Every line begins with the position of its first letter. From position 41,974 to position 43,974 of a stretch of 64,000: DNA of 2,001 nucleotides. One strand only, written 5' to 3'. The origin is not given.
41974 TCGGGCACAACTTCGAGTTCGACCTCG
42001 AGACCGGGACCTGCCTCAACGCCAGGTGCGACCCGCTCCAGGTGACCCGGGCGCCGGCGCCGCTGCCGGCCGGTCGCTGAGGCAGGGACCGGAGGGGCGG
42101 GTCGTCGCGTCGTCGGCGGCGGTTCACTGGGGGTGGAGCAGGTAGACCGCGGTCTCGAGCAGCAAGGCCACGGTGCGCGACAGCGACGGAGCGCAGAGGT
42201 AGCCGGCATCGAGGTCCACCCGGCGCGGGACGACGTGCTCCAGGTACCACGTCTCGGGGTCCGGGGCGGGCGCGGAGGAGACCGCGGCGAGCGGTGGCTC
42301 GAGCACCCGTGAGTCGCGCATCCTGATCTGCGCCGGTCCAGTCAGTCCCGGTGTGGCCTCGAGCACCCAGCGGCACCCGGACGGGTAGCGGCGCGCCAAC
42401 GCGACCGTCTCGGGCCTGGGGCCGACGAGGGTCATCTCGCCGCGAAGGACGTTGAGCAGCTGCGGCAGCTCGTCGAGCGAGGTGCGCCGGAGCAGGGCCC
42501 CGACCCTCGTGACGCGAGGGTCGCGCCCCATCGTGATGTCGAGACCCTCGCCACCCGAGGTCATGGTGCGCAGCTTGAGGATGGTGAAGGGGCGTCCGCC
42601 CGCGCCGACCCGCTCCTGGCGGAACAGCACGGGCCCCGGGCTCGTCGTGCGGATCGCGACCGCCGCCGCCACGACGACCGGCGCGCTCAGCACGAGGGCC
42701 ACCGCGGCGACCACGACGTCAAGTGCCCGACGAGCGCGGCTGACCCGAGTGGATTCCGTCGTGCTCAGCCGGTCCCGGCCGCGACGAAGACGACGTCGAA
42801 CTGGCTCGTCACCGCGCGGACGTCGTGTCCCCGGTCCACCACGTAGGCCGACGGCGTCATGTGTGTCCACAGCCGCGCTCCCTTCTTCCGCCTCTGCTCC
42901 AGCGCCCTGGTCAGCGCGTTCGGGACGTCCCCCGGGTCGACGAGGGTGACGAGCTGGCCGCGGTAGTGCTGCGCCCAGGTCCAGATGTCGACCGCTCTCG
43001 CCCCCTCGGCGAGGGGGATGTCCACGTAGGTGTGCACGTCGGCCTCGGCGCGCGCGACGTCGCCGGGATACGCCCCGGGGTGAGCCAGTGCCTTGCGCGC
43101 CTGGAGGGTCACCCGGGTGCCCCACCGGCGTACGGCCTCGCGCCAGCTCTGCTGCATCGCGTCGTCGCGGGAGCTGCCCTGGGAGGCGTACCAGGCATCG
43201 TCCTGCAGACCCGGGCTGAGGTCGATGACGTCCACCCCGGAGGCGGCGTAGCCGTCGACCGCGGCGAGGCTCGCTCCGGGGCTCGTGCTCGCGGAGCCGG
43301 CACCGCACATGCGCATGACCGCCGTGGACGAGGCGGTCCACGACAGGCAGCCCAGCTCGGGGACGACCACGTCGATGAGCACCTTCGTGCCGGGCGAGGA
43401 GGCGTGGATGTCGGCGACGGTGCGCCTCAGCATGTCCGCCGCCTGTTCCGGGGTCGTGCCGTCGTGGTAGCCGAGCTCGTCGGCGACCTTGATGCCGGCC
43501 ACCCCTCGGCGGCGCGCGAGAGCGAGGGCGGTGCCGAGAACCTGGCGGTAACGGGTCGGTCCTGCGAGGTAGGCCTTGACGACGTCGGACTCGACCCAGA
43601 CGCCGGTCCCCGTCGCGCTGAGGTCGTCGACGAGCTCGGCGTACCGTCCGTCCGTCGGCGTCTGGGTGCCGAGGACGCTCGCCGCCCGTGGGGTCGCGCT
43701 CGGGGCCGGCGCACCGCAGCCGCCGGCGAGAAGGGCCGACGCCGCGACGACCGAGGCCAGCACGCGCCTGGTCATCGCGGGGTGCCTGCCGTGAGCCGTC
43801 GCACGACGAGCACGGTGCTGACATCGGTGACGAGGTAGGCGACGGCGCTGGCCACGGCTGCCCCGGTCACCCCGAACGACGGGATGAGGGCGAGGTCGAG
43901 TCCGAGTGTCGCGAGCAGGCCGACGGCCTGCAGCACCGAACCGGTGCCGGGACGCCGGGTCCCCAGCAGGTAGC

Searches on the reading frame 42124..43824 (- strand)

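Call 9: search_protein_families(library=pfam, proteins=[window:42124-43824:-], max_evalue=0.0001)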
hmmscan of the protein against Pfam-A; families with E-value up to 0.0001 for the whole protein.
window:42124-43824:- (566 aa): 1 family
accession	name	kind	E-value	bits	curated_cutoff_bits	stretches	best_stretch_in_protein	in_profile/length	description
PF02397.22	Bac_transf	-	1.6e-48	165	27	1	365-563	1-178/179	Bacterial sugar transferase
